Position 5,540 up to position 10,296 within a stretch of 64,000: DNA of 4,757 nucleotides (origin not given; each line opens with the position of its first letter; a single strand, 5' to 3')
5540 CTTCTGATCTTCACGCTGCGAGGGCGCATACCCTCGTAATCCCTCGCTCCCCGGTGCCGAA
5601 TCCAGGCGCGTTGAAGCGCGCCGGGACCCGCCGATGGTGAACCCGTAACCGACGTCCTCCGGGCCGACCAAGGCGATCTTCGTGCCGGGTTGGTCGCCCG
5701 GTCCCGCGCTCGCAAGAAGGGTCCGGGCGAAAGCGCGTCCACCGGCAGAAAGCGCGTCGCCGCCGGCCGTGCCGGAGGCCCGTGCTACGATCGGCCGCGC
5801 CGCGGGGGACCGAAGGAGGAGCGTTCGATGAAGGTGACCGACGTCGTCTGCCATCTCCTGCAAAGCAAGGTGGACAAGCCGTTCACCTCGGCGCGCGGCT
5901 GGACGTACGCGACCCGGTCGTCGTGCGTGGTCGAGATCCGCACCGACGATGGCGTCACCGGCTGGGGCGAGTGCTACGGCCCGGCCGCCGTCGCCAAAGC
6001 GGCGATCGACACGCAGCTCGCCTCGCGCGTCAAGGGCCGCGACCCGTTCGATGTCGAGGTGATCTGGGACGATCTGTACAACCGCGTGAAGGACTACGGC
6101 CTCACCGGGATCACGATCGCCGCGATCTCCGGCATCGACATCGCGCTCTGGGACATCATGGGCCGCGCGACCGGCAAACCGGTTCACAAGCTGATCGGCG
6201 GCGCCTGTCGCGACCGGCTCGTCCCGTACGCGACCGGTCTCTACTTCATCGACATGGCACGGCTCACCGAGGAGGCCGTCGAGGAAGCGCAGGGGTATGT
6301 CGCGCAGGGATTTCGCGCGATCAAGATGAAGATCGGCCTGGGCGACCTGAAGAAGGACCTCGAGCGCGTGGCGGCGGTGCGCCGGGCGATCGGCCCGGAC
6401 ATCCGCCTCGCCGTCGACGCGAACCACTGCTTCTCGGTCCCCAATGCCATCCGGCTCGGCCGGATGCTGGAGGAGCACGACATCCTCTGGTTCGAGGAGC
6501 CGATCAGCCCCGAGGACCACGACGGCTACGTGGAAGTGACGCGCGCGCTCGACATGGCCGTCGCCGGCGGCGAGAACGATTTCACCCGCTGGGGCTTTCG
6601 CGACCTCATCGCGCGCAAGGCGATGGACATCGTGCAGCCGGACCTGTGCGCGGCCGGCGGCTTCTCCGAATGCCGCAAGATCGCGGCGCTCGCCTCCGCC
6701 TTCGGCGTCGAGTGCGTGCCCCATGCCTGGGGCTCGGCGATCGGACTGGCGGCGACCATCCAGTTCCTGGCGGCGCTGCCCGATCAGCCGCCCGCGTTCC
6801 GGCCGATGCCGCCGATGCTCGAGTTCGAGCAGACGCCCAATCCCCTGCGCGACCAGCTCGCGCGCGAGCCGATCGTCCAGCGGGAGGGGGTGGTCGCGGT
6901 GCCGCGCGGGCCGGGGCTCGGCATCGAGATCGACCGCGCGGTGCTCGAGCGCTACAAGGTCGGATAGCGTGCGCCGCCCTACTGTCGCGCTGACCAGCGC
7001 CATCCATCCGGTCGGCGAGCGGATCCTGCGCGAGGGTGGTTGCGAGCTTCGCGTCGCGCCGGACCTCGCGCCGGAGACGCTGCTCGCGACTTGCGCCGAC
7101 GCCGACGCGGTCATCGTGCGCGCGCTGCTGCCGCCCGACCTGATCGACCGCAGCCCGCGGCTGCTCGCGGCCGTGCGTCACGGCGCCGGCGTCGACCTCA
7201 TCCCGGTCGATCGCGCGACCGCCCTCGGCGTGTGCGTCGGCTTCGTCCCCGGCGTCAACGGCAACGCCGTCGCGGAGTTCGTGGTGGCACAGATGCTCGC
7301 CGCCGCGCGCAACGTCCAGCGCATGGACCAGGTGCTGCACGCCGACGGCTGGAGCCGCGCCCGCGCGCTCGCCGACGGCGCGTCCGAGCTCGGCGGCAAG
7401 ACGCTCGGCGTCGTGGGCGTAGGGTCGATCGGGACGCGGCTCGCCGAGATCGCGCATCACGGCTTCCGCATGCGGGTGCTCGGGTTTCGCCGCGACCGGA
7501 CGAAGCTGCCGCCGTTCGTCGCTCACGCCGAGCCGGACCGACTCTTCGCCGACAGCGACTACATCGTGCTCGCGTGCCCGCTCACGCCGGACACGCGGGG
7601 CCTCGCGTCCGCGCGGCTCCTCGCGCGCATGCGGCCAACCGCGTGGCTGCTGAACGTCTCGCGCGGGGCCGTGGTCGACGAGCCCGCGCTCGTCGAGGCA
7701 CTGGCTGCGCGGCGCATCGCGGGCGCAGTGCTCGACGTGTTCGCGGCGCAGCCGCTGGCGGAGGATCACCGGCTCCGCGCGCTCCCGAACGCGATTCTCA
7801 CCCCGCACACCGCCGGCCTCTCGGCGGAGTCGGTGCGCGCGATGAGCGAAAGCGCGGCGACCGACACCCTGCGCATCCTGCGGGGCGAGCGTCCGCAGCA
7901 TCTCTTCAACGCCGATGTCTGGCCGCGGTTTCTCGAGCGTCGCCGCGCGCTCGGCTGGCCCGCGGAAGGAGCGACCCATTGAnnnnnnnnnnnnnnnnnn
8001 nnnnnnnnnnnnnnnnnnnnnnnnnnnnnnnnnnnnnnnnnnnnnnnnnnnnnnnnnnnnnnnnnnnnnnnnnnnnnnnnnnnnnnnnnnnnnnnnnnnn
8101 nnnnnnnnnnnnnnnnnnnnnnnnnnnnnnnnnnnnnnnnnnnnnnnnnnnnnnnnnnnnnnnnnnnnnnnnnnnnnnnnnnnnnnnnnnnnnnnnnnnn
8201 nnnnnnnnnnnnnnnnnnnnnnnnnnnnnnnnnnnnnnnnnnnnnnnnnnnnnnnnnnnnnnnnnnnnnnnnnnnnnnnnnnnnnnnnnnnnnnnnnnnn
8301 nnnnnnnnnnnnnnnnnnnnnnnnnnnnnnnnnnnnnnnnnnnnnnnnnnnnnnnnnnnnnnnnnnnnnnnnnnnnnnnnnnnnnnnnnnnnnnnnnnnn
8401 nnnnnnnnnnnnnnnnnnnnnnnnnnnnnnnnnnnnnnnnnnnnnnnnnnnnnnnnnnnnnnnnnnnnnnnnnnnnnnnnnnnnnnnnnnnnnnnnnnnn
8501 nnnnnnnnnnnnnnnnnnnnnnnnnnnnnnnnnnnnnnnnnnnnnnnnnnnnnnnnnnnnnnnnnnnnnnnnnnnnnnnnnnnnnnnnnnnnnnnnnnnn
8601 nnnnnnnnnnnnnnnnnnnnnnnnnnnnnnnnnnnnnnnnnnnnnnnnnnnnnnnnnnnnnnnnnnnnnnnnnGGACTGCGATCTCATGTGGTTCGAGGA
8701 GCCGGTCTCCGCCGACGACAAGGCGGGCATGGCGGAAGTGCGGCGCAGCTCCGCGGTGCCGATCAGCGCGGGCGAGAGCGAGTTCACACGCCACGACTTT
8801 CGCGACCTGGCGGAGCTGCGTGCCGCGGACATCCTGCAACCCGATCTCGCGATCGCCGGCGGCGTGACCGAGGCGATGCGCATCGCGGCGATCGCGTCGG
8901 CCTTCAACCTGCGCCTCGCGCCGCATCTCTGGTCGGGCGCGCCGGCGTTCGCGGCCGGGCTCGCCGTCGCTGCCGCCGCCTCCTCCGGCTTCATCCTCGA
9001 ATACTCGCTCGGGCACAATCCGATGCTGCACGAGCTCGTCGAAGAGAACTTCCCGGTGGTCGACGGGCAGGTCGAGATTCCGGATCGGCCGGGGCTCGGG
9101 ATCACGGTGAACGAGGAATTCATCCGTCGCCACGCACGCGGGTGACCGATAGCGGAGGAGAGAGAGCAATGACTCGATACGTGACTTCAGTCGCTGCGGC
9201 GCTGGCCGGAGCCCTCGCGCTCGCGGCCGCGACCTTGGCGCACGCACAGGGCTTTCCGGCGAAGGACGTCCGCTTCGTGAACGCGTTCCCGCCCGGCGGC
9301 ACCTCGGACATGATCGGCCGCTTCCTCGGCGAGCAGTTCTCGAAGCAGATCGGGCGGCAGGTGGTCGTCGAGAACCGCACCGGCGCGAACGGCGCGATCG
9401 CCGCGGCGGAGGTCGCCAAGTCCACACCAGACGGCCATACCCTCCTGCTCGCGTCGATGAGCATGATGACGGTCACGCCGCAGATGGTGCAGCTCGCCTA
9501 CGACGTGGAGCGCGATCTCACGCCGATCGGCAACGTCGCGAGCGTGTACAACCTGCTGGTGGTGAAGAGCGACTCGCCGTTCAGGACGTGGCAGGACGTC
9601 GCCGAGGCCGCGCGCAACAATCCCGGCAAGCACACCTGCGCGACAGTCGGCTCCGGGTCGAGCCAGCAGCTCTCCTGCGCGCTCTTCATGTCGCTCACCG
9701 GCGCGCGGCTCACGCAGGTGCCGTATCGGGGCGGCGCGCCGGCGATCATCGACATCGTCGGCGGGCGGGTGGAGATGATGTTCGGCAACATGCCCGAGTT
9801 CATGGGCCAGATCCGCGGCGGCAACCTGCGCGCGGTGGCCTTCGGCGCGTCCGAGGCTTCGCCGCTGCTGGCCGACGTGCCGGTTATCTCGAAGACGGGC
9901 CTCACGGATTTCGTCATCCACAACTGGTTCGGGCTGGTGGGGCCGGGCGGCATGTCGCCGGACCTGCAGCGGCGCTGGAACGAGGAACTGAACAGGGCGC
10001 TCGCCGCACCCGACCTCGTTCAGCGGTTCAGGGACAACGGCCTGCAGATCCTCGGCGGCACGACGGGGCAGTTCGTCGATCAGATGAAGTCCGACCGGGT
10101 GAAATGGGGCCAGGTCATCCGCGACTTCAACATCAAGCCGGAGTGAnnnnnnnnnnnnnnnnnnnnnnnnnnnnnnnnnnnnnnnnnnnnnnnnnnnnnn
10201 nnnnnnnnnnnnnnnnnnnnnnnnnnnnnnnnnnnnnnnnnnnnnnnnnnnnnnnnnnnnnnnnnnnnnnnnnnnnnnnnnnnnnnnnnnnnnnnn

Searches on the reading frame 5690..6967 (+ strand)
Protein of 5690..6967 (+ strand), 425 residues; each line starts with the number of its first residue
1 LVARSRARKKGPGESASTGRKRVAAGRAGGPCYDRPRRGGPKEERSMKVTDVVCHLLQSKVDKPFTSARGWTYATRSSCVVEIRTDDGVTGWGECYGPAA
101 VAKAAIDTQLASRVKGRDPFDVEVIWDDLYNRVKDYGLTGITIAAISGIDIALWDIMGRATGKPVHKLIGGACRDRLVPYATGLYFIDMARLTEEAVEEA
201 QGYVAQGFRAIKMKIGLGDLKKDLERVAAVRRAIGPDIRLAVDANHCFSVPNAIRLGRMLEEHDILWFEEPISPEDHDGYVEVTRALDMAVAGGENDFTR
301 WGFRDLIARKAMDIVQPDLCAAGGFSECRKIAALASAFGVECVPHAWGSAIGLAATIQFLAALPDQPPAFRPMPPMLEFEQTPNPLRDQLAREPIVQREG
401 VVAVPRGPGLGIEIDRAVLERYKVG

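Call 44: search_protein_families(library=pfam, proteins=[window:5690-6967:+], max_evalue=0.0001)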
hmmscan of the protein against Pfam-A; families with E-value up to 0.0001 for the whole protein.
window:5690-6967:+ (425 aa): 2 families
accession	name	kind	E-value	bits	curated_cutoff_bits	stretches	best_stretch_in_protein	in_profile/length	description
PF13378.12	MR_MLE_C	-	6.4e-72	242.3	29.4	1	196-417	2-218/219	Enolase C-terminal domain-like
PF02746.21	MR_MLE_N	-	9.4e-20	71.4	22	1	63-170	14-117/117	Mandelate racemase / muconate lactonizing enzyme, N-terminal domain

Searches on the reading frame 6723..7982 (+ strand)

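Call 44: search_protein_families(library=pfam, proteins=[window:6723-7982:+], max_evalue=0.0001)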
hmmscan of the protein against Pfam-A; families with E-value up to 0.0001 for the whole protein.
window:6723-7982:+ (419 aa): 2 families
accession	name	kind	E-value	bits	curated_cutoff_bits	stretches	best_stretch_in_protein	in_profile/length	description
PF02826.25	2-Hacid_dh_C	-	2.8e-52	177.1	25.1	1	188-364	1-178/178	D-isomer specific 2-hydroxyacid dehydrogenase, NAD binding domain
PF00389.36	2-Hacid_dh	-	2e-17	63.6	24.6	1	88-395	1-133/134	D-isomer specific 2-hydroxyacid dehydrogenase, catalytic domain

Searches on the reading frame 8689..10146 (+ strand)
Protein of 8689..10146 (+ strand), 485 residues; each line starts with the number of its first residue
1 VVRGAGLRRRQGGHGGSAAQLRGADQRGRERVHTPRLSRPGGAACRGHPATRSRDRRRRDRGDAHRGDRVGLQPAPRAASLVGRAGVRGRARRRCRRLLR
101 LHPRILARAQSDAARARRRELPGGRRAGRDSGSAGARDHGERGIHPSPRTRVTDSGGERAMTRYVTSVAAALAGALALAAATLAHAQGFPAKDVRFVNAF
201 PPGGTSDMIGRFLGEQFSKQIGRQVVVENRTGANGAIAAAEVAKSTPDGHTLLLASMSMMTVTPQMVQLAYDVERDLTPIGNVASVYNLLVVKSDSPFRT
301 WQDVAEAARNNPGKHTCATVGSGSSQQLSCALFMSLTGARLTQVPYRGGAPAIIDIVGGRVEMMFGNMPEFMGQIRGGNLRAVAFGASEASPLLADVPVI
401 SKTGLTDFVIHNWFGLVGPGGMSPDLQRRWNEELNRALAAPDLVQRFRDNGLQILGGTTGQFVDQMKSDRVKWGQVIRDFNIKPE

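Call 44: search_protein_families(library=pfam, proteins=[window:8689-10146:+], max_evalue=0.0001)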
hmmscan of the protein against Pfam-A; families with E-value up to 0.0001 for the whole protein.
window:8689-10146:+ (485 aa): 1 family
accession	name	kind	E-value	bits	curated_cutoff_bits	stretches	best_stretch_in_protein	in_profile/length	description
PF03401.19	TctC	-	1.2e-55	189.4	27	1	211-481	3-273/274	Tripartite tricarboxylate transporter family receptor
